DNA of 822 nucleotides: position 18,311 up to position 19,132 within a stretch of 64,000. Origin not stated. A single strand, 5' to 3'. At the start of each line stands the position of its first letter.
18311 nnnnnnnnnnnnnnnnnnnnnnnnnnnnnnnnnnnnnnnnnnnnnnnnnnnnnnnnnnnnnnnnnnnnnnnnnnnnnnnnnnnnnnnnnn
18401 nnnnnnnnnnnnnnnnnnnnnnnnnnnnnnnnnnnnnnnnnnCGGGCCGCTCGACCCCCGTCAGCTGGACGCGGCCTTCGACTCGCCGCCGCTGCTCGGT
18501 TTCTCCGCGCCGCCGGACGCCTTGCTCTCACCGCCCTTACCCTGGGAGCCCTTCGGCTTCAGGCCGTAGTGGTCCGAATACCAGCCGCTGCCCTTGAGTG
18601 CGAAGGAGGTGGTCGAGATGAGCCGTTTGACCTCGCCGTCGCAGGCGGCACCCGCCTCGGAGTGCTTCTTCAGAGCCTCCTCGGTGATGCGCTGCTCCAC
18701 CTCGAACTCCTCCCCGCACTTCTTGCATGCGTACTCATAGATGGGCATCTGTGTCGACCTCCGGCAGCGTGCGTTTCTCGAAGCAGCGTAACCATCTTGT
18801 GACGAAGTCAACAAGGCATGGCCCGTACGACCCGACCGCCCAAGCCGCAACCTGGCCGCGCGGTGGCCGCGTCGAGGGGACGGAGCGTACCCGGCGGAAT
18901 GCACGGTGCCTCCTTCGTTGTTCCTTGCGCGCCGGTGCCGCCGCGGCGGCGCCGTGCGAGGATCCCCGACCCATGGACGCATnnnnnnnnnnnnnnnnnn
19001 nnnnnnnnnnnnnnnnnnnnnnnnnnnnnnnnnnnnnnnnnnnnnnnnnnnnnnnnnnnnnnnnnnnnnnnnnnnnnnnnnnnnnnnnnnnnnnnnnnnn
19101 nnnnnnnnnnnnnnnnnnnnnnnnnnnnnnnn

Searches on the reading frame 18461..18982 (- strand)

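Call 33: search_protein_families(library=pfam, proteins=[window:18461-18982:-], max_evalue=0.001)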
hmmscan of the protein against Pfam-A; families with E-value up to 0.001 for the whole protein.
window:18461-18982:- (173 aa): 1 family
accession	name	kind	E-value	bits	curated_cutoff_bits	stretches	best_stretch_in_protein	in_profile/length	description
PF09723.15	Zn_ribbon_8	-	1.8e-11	44.3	34.4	1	79-112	1-34/41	Zinc ribbon domain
